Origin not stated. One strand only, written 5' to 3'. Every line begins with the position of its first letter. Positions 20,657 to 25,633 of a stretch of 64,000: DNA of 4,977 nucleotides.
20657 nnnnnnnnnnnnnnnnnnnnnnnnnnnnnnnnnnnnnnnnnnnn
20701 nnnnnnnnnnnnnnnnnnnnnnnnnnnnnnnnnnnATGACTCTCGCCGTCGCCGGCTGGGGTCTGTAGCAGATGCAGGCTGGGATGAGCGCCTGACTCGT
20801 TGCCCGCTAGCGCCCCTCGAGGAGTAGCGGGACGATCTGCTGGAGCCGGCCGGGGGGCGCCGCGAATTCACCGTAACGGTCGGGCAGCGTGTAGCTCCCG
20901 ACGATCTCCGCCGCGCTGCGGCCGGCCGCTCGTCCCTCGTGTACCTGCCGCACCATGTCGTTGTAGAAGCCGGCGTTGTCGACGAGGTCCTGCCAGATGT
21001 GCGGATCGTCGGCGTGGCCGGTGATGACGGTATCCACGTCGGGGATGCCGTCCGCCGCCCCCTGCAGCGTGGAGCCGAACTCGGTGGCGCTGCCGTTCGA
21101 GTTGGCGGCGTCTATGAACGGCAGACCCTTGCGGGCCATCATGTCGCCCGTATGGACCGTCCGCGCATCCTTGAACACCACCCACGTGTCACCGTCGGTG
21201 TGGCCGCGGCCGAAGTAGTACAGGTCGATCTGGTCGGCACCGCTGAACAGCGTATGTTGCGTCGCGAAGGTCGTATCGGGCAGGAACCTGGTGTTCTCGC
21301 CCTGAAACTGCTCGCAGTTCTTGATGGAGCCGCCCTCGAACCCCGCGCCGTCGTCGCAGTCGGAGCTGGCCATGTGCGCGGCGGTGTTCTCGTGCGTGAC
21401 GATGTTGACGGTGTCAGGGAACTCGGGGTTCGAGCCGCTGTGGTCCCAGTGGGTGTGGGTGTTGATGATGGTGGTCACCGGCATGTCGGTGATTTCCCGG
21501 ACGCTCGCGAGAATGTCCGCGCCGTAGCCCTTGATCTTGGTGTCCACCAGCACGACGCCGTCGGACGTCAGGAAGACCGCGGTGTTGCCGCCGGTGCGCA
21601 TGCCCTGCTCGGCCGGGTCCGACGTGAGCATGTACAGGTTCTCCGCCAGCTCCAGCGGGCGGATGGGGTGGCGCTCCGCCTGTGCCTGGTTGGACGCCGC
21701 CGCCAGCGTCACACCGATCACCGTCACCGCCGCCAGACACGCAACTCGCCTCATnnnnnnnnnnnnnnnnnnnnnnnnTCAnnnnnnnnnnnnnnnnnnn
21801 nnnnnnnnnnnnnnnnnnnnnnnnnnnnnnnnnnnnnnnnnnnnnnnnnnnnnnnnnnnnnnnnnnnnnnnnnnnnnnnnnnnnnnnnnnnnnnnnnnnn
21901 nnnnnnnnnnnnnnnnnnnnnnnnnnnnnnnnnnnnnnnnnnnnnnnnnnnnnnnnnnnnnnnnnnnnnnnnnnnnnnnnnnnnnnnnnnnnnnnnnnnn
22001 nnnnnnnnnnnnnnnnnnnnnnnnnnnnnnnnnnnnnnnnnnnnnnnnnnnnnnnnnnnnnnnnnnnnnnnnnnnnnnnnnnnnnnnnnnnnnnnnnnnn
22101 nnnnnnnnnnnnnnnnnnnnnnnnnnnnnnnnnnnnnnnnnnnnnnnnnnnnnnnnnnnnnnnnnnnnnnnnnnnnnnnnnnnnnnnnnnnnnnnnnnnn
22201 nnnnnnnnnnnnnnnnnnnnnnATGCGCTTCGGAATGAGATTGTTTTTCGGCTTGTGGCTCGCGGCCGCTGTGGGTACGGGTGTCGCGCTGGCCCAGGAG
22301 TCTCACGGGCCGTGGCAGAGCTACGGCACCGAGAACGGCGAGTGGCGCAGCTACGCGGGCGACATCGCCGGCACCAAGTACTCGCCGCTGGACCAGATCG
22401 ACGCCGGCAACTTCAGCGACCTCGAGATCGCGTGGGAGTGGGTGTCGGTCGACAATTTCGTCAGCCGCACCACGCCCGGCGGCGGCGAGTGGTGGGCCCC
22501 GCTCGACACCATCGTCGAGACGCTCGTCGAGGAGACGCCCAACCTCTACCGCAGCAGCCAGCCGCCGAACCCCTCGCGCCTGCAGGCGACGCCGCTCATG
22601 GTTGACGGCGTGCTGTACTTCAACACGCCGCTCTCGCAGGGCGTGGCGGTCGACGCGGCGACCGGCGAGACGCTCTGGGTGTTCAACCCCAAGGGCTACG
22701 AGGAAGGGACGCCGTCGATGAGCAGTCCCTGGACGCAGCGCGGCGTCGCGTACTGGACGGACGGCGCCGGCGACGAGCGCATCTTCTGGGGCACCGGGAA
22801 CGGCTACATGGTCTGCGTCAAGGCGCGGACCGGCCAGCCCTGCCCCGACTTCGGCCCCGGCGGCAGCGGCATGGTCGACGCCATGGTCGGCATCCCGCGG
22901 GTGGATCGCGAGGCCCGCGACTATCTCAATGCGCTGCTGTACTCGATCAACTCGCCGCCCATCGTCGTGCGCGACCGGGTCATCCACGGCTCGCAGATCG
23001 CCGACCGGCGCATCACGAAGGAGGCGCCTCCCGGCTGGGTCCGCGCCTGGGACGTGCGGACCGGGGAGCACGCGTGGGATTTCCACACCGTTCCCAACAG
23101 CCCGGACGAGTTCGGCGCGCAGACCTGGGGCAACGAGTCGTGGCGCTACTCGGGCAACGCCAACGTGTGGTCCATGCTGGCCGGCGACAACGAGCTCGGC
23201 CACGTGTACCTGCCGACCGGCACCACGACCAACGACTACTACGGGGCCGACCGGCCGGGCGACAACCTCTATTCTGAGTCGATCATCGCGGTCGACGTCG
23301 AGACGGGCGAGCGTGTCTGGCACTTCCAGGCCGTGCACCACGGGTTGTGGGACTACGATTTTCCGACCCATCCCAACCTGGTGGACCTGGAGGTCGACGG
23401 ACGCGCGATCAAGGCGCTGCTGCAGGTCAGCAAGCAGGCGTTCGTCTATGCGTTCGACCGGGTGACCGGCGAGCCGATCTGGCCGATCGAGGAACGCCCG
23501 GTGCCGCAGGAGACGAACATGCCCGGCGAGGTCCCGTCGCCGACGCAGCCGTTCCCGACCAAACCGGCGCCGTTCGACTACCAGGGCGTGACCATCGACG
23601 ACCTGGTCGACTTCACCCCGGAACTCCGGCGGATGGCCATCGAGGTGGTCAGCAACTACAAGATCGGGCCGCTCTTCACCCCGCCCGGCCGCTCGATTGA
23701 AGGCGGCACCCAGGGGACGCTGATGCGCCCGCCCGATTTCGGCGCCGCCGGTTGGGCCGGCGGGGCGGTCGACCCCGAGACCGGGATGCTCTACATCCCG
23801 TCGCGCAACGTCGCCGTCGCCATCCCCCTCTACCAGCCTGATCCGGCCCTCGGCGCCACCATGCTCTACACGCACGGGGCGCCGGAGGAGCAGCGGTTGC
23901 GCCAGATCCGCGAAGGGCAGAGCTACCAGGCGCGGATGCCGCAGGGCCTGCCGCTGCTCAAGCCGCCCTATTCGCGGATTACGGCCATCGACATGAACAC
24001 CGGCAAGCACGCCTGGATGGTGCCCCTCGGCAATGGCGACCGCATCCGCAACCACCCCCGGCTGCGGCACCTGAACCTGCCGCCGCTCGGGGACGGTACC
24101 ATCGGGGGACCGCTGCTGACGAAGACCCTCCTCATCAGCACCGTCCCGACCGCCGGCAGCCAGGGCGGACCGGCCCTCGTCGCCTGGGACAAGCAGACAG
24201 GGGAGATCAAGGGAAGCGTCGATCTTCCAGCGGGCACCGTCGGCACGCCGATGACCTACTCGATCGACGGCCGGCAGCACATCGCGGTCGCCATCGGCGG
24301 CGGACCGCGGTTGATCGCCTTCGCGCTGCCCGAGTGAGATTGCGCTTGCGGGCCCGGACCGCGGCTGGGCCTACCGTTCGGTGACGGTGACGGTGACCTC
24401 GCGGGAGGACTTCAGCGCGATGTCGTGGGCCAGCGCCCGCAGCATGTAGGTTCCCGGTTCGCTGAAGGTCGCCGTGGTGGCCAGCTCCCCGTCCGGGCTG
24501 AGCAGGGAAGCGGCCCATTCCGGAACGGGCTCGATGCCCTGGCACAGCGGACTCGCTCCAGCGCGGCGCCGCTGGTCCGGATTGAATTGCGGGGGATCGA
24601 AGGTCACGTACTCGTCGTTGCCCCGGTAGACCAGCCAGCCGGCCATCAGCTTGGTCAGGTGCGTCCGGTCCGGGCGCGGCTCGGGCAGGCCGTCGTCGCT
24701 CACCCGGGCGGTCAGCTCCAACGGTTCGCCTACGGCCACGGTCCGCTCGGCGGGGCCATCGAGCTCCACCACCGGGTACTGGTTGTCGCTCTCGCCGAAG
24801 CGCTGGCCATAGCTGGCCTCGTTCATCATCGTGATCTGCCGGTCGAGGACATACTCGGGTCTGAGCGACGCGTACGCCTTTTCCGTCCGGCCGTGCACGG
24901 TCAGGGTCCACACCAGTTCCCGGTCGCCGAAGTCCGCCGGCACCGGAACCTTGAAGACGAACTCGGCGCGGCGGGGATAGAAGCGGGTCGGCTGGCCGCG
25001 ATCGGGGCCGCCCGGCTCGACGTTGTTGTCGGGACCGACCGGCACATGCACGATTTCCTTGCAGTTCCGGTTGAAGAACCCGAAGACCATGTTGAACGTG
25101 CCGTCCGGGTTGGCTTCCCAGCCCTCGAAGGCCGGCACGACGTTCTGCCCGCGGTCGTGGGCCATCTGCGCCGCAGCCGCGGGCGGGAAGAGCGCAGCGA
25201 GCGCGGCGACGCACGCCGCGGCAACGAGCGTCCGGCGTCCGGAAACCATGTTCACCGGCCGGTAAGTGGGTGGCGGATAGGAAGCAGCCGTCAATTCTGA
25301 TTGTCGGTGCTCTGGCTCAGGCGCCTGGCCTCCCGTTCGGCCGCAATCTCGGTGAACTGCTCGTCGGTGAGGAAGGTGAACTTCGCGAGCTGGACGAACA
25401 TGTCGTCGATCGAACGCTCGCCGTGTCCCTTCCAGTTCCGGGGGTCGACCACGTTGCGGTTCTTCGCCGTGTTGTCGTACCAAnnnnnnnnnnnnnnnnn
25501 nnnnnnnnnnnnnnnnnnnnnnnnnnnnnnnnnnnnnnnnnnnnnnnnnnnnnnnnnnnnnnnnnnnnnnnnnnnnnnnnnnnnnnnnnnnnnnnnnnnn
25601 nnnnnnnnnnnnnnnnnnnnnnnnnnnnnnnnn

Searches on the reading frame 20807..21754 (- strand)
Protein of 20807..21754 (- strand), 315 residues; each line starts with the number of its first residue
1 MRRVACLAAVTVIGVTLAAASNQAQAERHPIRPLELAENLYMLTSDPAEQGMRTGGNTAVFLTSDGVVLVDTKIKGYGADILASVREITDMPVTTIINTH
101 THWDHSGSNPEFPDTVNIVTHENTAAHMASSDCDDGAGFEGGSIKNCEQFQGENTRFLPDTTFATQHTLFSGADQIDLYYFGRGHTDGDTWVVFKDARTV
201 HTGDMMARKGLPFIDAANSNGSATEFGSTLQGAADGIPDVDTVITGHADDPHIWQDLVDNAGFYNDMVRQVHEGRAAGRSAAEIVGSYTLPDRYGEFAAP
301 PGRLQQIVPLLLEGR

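Call 21: search_protein_families(library=pfam, proteins=[window:20807-21754:-], max_evalue=0.001)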
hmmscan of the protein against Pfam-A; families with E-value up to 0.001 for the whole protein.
window:20807-21754:- (315 aa): 1 family
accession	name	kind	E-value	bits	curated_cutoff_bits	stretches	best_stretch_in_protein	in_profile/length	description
PF00753.33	Lactamase_B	-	7.5e-18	65.6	22.7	1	56-235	6-162/196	Metallo-beta-lactamase superfamily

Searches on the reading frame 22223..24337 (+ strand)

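Call 21: search_protein_families(library=pfam, proteins=[window:22223-24337:+], max_evalue=0.001)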
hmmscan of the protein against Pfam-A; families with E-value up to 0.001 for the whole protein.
window:22223-24337:+ (704 aa): 2 families
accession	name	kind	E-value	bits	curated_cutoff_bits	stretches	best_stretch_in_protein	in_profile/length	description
PF01011.28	PQQ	-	6.8e-185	616.6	26.7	1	41-687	1-595/595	Glucose/ethanol/alcohol dehydrogenase, beta-propeller domain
PF13360.13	PQQ_2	-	2.3e-15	57.3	27.6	1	109-285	99-231/233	Outer membrane protein assembly factor BamB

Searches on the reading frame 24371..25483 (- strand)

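Call 17: search_protein_families(library=pfam, proteins=[window:24371-25483:-], max_evalue=1)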
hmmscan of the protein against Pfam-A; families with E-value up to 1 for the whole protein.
window:24371-25483:- (370 aa): 1 family
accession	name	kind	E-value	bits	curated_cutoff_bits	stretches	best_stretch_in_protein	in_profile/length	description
PF00801.26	PKD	-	0.071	13.6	23.5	0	334-367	41-80/80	PKD domain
